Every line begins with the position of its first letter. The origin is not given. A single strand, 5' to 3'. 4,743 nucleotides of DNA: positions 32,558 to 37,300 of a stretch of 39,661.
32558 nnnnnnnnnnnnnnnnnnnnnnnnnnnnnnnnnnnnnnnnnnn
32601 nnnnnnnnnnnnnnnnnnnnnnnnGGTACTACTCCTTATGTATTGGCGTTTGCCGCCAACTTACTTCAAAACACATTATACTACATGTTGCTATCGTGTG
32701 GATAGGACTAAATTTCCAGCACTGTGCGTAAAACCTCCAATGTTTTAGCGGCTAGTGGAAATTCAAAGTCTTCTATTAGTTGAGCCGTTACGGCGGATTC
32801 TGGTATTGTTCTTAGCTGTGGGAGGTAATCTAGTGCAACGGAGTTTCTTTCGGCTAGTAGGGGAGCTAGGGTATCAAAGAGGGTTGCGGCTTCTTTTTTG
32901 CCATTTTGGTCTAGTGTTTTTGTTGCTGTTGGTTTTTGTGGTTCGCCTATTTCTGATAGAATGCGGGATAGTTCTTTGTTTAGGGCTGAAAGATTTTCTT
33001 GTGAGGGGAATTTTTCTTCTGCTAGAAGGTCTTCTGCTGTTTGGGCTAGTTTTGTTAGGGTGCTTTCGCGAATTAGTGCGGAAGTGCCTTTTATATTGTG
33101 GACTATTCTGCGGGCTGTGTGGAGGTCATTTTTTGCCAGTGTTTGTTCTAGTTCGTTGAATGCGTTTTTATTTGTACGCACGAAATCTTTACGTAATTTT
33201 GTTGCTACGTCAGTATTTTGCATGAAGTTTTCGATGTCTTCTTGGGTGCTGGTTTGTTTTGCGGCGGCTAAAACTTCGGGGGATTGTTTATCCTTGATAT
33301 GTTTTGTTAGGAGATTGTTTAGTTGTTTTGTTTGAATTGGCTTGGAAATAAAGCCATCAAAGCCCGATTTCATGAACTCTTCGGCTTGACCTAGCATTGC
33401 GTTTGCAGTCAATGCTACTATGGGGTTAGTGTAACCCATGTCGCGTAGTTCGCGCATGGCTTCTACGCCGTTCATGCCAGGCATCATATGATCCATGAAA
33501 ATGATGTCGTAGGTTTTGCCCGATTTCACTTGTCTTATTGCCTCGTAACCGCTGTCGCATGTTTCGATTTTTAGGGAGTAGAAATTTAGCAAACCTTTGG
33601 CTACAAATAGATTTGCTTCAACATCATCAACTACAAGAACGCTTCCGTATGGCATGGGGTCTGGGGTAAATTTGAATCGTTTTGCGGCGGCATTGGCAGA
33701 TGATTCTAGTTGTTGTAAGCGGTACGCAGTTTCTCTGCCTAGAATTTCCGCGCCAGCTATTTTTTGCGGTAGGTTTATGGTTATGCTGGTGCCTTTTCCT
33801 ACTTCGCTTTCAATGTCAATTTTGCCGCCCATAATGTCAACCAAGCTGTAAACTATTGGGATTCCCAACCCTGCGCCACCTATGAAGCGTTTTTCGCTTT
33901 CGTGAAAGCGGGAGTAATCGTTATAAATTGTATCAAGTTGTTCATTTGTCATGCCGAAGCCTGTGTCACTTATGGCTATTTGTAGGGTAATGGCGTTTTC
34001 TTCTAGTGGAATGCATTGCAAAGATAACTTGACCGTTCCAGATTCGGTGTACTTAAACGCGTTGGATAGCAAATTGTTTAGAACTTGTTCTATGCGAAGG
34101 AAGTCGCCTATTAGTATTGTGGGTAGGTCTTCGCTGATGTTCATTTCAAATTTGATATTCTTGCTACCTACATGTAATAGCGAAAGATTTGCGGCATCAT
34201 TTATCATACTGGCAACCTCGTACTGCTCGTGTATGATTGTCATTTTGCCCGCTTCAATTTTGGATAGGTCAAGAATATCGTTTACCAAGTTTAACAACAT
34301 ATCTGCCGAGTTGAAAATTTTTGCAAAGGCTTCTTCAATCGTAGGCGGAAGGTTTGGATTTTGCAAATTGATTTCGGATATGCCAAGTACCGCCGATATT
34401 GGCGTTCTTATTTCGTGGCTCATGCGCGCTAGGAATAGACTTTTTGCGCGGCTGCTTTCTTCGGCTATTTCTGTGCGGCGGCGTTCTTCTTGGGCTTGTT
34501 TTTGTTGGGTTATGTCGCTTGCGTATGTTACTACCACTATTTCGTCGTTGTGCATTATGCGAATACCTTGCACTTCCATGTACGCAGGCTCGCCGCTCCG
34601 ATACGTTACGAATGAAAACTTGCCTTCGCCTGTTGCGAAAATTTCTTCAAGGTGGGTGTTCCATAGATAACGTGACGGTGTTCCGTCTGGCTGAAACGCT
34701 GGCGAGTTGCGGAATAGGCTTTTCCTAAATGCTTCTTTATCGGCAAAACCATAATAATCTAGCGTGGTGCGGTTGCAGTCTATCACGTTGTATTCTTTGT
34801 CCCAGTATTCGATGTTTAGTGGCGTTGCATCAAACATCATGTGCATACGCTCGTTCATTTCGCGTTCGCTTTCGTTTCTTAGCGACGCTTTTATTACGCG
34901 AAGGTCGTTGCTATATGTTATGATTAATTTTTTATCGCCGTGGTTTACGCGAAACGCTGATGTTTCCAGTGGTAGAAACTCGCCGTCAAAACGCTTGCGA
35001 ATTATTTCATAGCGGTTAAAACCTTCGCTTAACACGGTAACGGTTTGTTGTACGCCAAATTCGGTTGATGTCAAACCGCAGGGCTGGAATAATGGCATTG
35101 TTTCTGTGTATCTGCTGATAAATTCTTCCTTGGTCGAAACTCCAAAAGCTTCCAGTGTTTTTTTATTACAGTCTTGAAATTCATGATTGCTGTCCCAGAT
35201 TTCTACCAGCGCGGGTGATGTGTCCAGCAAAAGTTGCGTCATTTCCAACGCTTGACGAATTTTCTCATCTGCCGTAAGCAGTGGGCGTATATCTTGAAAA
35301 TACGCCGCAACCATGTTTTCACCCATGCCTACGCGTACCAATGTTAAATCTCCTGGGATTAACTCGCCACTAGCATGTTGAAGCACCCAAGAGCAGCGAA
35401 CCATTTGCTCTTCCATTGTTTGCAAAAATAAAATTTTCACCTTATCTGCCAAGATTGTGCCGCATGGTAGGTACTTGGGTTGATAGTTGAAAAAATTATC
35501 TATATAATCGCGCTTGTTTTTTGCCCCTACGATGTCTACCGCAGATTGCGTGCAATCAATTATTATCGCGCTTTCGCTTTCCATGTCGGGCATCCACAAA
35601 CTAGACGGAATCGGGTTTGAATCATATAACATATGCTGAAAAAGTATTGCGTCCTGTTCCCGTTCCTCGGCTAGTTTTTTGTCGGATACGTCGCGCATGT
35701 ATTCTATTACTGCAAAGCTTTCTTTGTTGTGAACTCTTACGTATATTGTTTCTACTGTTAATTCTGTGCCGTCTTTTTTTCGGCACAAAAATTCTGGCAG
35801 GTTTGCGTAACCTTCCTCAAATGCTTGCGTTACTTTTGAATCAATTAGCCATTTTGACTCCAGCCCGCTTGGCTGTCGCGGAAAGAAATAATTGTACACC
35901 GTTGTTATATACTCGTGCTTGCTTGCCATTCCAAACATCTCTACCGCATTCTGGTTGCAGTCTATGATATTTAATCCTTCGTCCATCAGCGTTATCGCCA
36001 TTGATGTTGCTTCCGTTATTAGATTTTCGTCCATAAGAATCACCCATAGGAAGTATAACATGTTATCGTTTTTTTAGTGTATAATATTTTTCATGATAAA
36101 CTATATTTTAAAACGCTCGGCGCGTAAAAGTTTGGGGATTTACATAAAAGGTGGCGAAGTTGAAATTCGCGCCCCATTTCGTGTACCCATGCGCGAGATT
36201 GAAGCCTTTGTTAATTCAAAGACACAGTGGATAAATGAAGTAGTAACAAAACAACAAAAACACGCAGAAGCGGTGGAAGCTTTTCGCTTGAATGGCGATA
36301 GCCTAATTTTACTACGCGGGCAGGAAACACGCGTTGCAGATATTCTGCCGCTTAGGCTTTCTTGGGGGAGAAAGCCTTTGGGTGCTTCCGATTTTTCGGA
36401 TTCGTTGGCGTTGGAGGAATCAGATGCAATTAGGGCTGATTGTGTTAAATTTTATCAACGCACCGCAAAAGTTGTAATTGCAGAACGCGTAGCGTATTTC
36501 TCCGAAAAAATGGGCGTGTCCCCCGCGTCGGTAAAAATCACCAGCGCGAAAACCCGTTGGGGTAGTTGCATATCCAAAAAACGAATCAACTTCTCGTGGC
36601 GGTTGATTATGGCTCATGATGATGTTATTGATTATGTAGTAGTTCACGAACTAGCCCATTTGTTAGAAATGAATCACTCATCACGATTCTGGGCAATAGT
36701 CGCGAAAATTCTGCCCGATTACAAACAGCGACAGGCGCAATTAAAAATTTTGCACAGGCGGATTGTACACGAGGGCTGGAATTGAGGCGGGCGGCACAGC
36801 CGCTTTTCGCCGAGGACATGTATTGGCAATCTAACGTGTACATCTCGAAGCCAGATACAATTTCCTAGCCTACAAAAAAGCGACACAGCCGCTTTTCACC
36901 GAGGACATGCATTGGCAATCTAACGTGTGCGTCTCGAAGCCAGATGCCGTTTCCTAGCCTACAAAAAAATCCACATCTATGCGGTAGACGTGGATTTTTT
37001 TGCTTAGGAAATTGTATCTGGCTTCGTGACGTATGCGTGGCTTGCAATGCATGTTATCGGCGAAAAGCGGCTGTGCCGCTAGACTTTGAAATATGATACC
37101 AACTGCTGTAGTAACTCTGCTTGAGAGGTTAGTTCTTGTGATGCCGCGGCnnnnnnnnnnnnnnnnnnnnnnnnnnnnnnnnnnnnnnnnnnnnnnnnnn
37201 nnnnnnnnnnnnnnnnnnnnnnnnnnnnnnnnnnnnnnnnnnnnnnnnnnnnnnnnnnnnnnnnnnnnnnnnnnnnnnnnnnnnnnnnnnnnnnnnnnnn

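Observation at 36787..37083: Cluster of three family A repeats: definition of a structured, orientation-biased repeat family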

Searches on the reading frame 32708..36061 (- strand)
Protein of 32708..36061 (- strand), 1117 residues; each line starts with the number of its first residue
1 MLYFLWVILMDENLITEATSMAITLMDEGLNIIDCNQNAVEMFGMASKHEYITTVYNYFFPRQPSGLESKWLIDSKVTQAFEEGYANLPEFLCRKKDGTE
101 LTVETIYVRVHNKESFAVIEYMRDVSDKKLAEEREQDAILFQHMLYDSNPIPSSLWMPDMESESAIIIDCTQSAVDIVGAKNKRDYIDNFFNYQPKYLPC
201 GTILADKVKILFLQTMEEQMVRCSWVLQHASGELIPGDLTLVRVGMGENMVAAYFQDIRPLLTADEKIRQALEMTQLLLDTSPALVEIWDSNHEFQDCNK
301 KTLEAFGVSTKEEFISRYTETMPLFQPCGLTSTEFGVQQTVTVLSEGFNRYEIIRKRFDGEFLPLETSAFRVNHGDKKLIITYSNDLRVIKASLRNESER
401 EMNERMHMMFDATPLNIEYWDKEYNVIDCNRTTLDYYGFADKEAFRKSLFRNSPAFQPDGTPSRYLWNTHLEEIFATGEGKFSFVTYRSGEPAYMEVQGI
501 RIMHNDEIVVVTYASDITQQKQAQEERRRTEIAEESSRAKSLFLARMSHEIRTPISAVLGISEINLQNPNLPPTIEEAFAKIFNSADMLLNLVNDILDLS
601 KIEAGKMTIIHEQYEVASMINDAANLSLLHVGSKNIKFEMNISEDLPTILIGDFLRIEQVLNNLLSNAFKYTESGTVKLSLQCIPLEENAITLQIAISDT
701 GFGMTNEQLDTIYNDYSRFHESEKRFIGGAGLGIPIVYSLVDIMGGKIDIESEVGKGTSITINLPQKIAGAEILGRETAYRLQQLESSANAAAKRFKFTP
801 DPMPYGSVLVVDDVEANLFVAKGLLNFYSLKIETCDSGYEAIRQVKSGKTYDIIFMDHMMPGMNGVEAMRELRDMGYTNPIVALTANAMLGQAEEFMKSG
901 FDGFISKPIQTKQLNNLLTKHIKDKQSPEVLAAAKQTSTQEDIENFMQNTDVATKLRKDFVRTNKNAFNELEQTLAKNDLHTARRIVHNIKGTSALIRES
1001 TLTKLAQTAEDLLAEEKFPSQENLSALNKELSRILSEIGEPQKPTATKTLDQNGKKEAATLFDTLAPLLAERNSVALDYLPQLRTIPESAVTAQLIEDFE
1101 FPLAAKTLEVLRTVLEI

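Call 13: search_protein_families(library=pfam, proteins=[window:32708-36061:-])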
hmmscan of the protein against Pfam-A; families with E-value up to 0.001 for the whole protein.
window:32708-36061:- (1117 aa): 8 families
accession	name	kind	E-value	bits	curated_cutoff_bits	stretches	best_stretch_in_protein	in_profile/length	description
PF00072.30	Response_reg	-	4.2e-24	85.3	30.2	1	808-917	1-109/111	Response regulator receiver domain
PF02518.31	HATPase_c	-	8.4e-23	81.4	26.4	1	652-767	1-110/111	Histidine kinase-, DNA gyrase B-, and HSP90-like ATPase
PF00512.31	HisKA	-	1.8e-17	63.6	26.9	1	539-605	1-66/66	His Kinase A (phospho-acceptor) domain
PF13426.13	PAS_9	-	1.7e-14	54.4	27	1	22-127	3-103/103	PAS domain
PF08448.16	PAS_4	-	1e-11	45.5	23.1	1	410-521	1-109/110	PAS fold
PF00989.32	PAS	-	7.2e-11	42.5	22.6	0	409-508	6-102/113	PAS fold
PF13188.13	PAS_8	-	1.5e-09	37.9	21.8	0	15-46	6-39/65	PAS domain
PF01627.28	Hpt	-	1.9e-09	38.1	24.6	1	956-1035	2-82/84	Hpt domain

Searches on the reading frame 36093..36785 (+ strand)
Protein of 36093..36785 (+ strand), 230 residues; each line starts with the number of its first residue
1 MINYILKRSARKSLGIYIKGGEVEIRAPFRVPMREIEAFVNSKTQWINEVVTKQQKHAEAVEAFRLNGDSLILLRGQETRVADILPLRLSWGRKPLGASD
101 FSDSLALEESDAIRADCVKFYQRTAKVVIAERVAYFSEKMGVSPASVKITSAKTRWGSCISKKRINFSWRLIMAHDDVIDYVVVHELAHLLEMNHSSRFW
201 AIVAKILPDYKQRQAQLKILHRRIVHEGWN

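Call 13: search_protein_families(library=pfam, proteins=[window:36093-36785:+])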
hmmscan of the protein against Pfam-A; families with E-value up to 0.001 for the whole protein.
window:36093-36785:+ (230 aa): 3 families
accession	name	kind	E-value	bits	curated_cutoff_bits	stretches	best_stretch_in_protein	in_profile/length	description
PF01863.23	YgjP-like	-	4.3e-56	190.6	26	1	12-218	1-205/207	YgjP-like, metallopeptidase domain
PF06167.18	Peptidase_M90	-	0.00046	20.3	26.2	1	120-195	85-162/243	Glucose-regulated metallo-peptidase M90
PF10263.15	SprT-like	-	0.00064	20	25.6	0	143-192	17-74/108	SprT-like family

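Call 15: find_encoding_contigs(protein=window:36093-36785:+, flank=3000, max_places=6)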
Protein window:36093-36785:+ (230 aa): 2 contigs read that carry it; 2 places shown.
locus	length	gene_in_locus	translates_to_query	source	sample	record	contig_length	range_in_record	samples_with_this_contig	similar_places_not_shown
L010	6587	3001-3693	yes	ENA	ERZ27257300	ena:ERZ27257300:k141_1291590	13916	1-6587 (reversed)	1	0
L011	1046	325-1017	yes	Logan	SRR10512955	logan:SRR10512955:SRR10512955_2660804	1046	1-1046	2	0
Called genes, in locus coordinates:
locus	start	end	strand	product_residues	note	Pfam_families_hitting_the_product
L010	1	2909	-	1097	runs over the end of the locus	PF00989:PAS (faint), PF08448:PAS_4 (faint), PF13188:PAS_8 (faint), PF13426:PAS_9 (faint), PF00512:HisKA, PF02518:HATPase_c, PF00072:Response_reg, PF01627:Hpt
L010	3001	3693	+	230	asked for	PF01863:YgjP-like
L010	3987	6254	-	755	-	PF12729:4HB_MCP_1 (weak), PF00672:HAMP (faint), PF18947:HAMP_2, PF00015:MCPsignal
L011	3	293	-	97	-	?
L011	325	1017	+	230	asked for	PF01863:YgjP-like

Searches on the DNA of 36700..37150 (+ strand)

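Call 14: search_rna_families(source=window, start=36700, end=37150, threshold=evalue, max_evalue=10, show_alignments=3)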
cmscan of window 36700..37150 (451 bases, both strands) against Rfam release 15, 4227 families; matches with E-value up to 10: 8.
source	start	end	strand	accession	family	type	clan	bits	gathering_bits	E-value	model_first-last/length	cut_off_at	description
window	36968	37027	-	RF02844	RefA9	Gene; antisense;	-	30.9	49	0.0067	1-64/64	no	Enterococcus sRNA A9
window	36947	37014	-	RF03796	mir-5984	Gene; miRNA;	-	30.2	95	0.00043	1-74/74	no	mir-5984 microRNA precursor family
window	36935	37026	+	RF00971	mir-578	Gene; miRNA;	-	30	98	0.0013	1-84/84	no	mir-578 microRNA precursor family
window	36948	37013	+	RF03796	mir-5984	Gene; miRNA;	-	26.9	95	0.0035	1-74/74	no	mir-5984 microRNA precursor family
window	36962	37015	+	RF02433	SpF36_sRNA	Gene; sRNA;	-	26.5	48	0.11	1-51/51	no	Streptococcus sRNA SpF36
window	36958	37010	+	RF03226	mir-8196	Gene; miRNA;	-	19.6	59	1.2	1-65/65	no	mir-8196 microRNA precursor family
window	36948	37013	+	RF03765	mir-2059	Gene; miRNA;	-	18.8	90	0.49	1-68/68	no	mir-2059 microRNA precursor family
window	37020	37093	-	RF02086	Yar_2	Gene; lncRNA;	-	11.2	50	7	1-74/74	no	Yellow-achaete intergenic RNA conserved region 2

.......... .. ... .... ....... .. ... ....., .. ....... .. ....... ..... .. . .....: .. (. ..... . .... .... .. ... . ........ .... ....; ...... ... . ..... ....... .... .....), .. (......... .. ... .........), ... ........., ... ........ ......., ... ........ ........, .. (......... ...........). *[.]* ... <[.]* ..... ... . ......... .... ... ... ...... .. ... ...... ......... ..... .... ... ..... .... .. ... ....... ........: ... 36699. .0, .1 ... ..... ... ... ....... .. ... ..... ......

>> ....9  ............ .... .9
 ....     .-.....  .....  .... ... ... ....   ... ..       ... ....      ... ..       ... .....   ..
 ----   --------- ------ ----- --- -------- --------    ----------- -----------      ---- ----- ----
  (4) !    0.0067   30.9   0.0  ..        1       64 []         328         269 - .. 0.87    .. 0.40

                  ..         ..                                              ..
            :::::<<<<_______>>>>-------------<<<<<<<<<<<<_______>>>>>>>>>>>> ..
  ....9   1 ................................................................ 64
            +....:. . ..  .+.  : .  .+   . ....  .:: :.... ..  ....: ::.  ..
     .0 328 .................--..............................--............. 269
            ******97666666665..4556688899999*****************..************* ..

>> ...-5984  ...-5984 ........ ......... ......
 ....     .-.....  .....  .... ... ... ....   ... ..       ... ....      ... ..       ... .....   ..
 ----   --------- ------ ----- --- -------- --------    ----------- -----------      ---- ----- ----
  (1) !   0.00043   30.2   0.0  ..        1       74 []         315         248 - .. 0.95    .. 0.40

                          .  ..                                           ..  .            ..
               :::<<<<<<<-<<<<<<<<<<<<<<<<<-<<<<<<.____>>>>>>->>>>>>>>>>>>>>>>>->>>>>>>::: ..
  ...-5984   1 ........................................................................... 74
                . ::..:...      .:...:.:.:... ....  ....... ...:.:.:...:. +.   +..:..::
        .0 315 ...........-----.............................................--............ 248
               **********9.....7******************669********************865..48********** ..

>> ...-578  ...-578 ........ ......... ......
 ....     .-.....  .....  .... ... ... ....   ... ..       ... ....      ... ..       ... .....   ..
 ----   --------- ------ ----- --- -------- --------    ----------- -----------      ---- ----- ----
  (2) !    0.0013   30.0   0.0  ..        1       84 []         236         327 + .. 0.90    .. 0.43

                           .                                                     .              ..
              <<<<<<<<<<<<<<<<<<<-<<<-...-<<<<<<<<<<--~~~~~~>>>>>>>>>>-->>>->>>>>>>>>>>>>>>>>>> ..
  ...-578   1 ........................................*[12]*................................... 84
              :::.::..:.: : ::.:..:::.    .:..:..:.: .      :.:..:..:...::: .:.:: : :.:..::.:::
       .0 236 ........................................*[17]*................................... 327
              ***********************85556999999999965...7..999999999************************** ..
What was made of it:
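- On Any curated RNA family (Rfam 15): At E<=10 over 36700-37150, only sub-threshold chance matches appeared, nearly all centred on the terminator palindrome (call 14).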

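Call 65: search_dna_similar(query=window:36787-37083:+, collection=plasmids, mode=distant, max_rows=8)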
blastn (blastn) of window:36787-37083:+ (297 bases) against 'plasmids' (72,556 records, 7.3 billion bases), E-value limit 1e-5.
No match.
